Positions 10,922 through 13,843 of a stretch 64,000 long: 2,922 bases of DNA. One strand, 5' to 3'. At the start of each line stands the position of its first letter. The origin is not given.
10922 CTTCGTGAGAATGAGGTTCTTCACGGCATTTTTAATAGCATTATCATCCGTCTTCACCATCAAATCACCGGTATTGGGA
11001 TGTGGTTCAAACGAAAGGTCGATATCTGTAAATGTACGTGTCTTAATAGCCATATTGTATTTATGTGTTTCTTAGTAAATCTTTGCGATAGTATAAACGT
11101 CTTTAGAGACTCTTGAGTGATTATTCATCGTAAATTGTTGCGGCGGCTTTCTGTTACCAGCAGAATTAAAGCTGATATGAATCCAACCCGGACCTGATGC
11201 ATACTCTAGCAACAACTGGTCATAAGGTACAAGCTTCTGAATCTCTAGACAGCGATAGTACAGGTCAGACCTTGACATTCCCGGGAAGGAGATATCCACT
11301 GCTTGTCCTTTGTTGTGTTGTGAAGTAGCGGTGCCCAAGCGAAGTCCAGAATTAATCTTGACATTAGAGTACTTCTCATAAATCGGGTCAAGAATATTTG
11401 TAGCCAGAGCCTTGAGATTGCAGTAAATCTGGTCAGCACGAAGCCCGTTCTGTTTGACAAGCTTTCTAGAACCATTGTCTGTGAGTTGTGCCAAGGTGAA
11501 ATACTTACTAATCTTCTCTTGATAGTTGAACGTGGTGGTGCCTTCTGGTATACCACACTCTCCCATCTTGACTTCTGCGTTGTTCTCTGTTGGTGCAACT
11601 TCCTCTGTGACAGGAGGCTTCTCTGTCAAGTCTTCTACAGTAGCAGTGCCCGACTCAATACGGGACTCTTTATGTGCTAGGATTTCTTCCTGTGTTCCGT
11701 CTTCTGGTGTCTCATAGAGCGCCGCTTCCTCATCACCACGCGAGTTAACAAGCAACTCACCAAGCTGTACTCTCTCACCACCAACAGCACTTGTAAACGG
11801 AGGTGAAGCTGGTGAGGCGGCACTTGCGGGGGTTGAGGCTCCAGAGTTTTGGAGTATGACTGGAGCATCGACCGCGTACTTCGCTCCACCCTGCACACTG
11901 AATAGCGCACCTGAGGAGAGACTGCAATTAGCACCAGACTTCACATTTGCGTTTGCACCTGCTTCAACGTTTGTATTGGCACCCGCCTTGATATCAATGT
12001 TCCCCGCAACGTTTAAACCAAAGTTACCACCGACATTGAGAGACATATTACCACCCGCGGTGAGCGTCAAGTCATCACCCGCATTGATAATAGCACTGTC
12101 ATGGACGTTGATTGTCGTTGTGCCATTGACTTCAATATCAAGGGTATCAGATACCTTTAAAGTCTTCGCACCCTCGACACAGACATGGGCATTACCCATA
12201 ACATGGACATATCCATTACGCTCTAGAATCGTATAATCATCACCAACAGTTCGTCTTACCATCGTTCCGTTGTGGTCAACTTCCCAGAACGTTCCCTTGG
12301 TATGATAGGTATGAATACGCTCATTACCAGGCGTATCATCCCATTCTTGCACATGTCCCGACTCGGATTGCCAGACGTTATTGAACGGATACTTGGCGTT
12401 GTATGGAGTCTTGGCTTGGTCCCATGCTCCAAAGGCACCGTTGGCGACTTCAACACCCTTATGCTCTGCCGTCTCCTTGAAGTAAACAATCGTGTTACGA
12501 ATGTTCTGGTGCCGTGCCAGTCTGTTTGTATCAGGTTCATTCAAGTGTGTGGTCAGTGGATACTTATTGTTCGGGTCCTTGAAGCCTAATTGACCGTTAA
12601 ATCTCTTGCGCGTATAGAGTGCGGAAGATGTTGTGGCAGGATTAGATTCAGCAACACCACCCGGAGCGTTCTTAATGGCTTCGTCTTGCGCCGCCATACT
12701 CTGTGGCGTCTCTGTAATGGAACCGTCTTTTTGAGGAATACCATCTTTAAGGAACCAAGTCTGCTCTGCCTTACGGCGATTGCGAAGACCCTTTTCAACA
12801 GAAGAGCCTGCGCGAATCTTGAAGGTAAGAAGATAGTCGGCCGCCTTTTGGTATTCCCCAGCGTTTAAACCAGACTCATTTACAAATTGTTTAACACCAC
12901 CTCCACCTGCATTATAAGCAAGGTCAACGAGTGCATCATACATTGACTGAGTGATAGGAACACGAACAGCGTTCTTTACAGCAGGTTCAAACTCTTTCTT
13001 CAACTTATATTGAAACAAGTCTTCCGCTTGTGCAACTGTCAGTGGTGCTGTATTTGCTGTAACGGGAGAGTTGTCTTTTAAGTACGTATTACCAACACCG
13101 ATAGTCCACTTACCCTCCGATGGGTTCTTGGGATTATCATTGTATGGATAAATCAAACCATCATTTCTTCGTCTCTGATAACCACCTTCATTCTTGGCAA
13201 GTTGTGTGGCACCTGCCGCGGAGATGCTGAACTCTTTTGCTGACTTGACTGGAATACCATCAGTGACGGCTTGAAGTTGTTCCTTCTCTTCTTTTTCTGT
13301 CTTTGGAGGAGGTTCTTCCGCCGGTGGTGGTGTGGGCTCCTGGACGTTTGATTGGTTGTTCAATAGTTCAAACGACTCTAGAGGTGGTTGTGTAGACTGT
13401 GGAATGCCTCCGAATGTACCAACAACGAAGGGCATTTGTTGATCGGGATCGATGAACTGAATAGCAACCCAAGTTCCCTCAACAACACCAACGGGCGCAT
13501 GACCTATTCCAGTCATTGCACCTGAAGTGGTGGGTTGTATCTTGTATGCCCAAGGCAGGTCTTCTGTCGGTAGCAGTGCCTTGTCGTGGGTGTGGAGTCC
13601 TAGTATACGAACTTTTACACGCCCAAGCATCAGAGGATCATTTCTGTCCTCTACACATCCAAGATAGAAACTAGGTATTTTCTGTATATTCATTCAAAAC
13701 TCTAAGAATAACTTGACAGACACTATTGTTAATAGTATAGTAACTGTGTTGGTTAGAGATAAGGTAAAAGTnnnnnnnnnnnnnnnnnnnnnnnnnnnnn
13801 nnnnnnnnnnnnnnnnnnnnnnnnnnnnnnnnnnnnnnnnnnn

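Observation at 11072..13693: gp5 spike with lysozyme plus an additional C-terminal M15 peptidase domain (an evolved-VgrG-like architecture)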

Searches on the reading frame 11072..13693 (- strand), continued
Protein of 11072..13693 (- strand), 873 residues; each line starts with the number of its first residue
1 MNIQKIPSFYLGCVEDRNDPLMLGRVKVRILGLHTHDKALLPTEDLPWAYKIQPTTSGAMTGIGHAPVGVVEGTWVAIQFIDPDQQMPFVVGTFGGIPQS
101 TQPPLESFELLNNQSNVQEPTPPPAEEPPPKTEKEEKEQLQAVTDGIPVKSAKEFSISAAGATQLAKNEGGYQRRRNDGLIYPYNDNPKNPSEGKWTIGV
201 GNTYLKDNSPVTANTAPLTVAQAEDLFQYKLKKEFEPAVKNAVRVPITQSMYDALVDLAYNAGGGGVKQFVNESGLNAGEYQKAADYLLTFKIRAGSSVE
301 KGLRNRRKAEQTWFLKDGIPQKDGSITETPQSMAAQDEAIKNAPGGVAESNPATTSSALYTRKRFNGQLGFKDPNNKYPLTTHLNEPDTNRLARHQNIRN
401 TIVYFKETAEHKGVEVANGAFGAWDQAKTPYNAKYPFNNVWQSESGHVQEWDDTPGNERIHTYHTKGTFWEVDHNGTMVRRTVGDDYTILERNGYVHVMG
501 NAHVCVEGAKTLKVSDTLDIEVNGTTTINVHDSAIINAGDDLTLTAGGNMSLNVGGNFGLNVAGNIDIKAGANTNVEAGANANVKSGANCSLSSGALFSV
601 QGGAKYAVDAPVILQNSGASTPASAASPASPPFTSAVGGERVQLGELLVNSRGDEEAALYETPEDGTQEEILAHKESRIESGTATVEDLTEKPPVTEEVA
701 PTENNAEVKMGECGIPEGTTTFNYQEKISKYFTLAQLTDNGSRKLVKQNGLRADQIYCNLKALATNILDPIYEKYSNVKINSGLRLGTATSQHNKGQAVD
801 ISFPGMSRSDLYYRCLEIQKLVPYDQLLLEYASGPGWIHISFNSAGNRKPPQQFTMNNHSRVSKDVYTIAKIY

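Call 12: get_annotated_region(hit=H2, flank=4000)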
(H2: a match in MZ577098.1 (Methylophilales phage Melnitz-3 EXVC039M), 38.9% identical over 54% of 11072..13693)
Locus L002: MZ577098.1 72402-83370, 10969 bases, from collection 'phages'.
description: Methylophilales phage Melnitz-3 EXVC039M, complete genome.
organism: Methylophilales phage Melnitz-3 EXVC039M (NCBI taxid 2832341)
taxonomy: Viruses; Duplodnaviria; Heunggongvirae; Uroviricota; Caudoviricetes; Kyanoviridae
host: Methylophilales_sp._H5P1; source: -; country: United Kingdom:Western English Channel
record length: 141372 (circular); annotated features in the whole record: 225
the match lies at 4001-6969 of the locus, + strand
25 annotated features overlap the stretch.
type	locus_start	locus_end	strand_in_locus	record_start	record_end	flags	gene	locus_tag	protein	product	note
CDS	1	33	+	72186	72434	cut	-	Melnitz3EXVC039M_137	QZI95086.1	hypothetical protein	-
CDS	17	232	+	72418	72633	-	-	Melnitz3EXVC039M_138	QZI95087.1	hypothetical protein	-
CDS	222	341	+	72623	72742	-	-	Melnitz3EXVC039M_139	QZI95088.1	hypothetical protein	-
CDS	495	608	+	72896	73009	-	-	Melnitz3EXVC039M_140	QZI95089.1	hypothetical protein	-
CDS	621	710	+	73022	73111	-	-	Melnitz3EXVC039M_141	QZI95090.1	hypothetical protein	-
CDS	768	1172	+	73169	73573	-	-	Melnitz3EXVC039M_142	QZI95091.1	hypothetical protein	-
CDS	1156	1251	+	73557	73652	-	-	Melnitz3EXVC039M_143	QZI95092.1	hypothetical protein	-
CDS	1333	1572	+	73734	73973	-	-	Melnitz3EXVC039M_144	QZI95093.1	hypothetical protein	-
CDS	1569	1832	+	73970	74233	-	-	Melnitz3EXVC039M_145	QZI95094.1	hypothetical protein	-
CDS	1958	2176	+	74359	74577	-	-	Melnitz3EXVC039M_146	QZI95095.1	hypothetical protein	-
tRNA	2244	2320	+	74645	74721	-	-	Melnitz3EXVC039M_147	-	tRNA-Arg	-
CDS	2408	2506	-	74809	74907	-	-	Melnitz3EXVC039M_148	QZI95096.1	hypothetical protein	-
CDS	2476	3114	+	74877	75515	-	-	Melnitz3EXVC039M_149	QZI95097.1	hypothetical protein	-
CDS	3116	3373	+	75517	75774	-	-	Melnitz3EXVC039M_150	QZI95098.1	hypothetical protein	-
CDS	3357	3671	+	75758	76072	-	-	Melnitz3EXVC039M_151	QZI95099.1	hypothetical protein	-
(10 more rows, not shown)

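Call 13: get_annotated_region(hit=H9, flank=4000)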
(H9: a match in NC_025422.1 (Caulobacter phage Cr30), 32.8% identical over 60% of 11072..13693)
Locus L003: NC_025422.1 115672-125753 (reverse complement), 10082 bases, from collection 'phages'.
description: Caulobacter phage Cr30, complete genome.
organism: Caulobacter phage Cr30 (NCBI taxid 1357714)
taxonomy: Viruses; Duplodnaviria; Heunggongvirae; Uroviricota; Caudoviricetes
host: Caulobacter crescentus CB15; source: pond water; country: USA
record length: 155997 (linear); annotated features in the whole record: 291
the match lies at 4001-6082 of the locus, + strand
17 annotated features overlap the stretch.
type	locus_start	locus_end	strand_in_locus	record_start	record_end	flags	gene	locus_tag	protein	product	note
CDS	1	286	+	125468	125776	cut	-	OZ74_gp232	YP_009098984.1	hypothetical protein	-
CDS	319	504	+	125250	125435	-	-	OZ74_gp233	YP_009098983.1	hypothetical protein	-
CDS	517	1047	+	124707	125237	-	-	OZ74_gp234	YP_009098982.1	hypothetical protein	-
CDS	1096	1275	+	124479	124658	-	-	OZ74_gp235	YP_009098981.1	hypothetical protein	-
CDS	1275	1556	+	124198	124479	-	-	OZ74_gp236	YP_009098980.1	hypothetical protein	-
CDS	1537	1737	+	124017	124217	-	-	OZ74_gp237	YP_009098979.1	hypothetical protein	-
CDS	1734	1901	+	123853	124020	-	-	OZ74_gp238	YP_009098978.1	hypothetical protein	-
CDS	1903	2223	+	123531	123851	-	-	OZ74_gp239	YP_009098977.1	hypothetical protein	-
CDS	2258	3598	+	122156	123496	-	-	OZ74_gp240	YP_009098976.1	tail protein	-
CDS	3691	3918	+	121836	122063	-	-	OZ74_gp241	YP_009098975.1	hypothetical protein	-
CDS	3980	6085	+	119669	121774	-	-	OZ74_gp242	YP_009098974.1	baseplate hub subunit and tail lysozyme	-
CDS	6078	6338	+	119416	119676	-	-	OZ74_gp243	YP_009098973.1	PAAR motif of membran proteins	-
CDS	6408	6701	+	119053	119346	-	-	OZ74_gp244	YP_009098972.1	hypothetical protein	-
CDS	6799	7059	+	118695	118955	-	-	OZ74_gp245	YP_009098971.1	hypothetical protein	-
CDS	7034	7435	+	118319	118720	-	-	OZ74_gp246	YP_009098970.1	hypothetical protein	-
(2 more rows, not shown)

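Call 14: get_annotated_region(hit=H6, flank=3000)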
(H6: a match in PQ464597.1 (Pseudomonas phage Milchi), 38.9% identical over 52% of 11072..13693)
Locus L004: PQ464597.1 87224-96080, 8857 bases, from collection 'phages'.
description: Pseudomonas phage Milchi, complete genome.
organism: Pseudomonas phage Milchi (NCBI taxid 3374953)
taxonomy: Viruses; Duplodnaviria; Heunggongvirae; Uroviricota; Caudoviricetes
host: Pseudomonas poae Z9_5; source: -; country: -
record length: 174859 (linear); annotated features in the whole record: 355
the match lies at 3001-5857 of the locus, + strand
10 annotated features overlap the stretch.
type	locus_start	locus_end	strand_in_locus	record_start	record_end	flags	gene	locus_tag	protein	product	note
CDS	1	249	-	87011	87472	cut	-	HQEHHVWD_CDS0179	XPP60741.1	head closure protein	-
CDS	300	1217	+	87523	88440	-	-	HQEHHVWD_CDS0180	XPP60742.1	baseplate tail tube cap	-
CDS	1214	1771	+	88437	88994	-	-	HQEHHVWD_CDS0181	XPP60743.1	baseplate wedge subunit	-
CDS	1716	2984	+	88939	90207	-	-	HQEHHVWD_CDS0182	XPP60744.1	tail protein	-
CDS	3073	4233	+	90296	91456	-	-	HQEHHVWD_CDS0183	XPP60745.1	baseplate hub subunit and tail lysozyme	-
CDS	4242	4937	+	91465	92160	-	-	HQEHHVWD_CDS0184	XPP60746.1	hypothetical protein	-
CDS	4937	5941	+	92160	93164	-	-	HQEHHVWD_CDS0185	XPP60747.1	endolysin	-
CDS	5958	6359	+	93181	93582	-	-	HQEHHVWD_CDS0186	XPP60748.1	baseplate wedge subunit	-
CDS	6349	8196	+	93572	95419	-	-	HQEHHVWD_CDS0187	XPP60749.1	baseplate wedge subunit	-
CDS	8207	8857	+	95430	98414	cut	-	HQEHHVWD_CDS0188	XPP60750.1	baseplate wedge subunit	-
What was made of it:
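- Milchi's PAAR-M15 gene is annotated as an endolysin (call 14).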

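Call 35: search_protein_families(library=pfam, proteins=[L003:3980-6085:+, L003:6078-6338:+, L001:3986-6805:+, L002:5002-7005:+, L004:4937-5941:+, L004:4242-4937:+], max_evalue=0.01)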
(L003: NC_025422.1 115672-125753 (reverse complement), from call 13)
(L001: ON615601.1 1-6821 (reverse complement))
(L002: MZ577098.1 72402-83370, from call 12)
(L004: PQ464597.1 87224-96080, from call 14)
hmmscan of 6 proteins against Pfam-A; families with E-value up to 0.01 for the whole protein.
L003:3980-6085:+ (701 aa): 2 families
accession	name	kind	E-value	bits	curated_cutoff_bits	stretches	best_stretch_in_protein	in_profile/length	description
PF18013.6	Phage_lysozyme2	-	5.5e-29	101.6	28.2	1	130-269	3-135/140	Phage tail lysozyme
PF06714.17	Gp5_OB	-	1.4e-14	55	25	1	30-95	1-71/144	Gp5 N-terminal OB domain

L003:6078-6338:+ (86 aa): 2 families
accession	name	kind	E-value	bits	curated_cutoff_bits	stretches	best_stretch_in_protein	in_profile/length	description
PF05488.18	PAAR_motif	-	6.8e-14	52.3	27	1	12-76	7-68/70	PAAR motif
PF13665.11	Tox-PAAR-like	-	0.00032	21.2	31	0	44-69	73-98/108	Toxin PAAR-like domain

L001:3986-6805:+ (939 aa): 4 families
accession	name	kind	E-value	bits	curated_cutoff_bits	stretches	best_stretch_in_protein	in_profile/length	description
PF06714.17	Gp5_OB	-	8.8e-24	84.8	25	2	31-99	4-76/144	Gp5 N-terminal OB domain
PF00182.24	Glyco_hydro_19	-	1.7e-08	35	25.5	1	262-316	102-157/232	Chitinase class I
PF10106.14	DUF2345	-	0.0049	17.1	30.7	1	560-660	35-139/151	Uncharacterized protein conserved in bacteria (DUF2345)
PF08291.16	Peptidase_M15_3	-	0.0086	16.6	23.2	0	820-875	25-90/108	Peptidase M15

L002:5002-7005:+ (667 aa): 2 families
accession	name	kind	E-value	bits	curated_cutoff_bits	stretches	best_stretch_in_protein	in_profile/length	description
PF06714.17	Gp5_OB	-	0.00018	22.2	25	1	24-76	71-121/144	Gp5 N-terminal OB domain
PF22178.3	Gp5_trimer_C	-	0.00022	21.8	30.9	1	104-194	19-107/112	Bacteriophage T4 gp5 C-terminal trimerisation domain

L004:4937-5941:+ (334 aa): 2 families
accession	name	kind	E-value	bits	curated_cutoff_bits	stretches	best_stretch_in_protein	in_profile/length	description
PF05488.18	PAAR_motif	-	4.5e-11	43.3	27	1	24-77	12-65/70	PAAR motif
PF08291.16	Peptidase_M15_3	-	0.00016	22.2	23.2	1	203-279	12-92/108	Peptidase M15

L004:4242-4937:+ (231 aa): 5 families
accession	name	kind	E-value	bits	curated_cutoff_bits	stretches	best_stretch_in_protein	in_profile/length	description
PF01442.23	Apolipoprotein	-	0.00095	19.4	90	1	64-152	89-174/190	Apolipoprotein A1/A4/E domain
PF07352.17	Phage_Mu_Gam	-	0.0014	19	28.3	0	71-115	13-57/149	Bacteriophage Mu Gam like protein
PF04513.17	Baculo_PEP_C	-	0.0015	19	38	0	63-131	16-84/140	Baculovirus polyhedron envelope protein, PEP, C terminus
PF07902.16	Gp58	-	0.0082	14.9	34.5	1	67-147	274-355/594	gp58-like protein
PF23854.1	DUF7217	-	0.0095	16.1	29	0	56-148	122-215/238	Domain of unknown function (DUF7217)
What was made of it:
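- The module also sits on PAAR, which needs no trimerisation chaperone (call 35).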

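Call 53: find_encoding_contigs(protein=window:11072-13693:-, flank=3000, max_places=3)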
Protein window:11072-13693:- (873 aa): 1 contig read that carries it; 1 place shown.
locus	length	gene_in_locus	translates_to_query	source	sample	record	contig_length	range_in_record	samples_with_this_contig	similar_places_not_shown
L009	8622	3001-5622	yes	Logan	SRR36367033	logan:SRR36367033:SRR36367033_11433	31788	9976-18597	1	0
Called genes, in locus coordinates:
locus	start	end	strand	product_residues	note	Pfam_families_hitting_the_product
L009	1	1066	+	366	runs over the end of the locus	-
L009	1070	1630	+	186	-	PF11246:Phage_gp53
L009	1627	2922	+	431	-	-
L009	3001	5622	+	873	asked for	PF06714:Gp5_OB, PF00959:Phage_lysozyme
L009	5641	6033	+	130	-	PF04965:GPW_gp25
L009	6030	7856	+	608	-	PF21379:Gp6-like_1st, PF21387:Gp6_C-I (weak)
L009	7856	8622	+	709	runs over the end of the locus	PF23786:Baseplate_wedge (faint)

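Call 54: find_encoding_contigs(protein=P0007, flank=10000, max_places=2)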
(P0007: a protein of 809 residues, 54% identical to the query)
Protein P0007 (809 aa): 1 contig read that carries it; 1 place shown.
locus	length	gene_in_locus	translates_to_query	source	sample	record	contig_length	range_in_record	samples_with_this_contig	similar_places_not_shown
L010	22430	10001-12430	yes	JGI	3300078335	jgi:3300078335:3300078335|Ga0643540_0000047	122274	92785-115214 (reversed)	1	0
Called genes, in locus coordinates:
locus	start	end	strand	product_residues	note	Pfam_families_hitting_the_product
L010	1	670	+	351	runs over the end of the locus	-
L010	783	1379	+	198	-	PF08804:gp32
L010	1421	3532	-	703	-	-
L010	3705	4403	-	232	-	PF12322:T4_baseplate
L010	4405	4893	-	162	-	PF11053:DNA_Packaging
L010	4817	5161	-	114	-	-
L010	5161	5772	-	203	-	PF23849:Phage_TTP_2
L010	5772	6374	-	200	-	PF26869:Phage_T4_gp2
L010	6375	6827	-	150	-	PF08722:Tn7_TnsA-like_N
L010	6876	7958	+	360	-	-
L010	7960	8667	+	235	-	PF11246:Phage_gp53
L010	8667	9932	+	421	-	-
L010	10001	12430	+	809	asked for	PF06714:Gp5_OB, PF00959:Phage_lysozyme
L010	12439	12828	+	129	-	PF04965:GPW_gp25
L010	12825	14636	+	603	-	PF21379:Gp6-like_1st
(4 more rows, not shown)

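Call 87: search_protein_families(library=ncbifam, proteins=[window:11072-13693:-], max_evalue=0.01)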
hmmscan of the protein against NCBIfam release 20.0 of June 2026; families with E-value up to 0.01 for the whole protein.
window:11072-13693:- (873 aa): 2 families
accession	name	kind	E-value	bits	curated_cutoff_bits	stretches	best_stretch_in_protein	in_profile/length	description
NF058676.1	BaGTA_endo_BgtA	equivalog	5.6e-15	55.5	315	1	192-317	26-148/220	gene transfer agent endolysin BgtA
NF051871.1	LysLocSpmX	equivalog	2e-05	23.9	700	1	192-332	29-161/430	lysozyme-family localization factor SpmX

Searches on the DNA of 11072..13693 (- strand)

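Call 8: search_dna_similar(query=window:11072-13693:-, collection=phages, mode=near, max_rows=20)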
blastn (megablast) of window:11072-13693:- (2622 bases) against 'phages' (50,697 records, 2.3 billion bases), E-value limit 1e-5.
No match.
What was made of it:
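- Tried and rejected: Megablast of the gene against 50,697 phage records found nothing (call 8).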
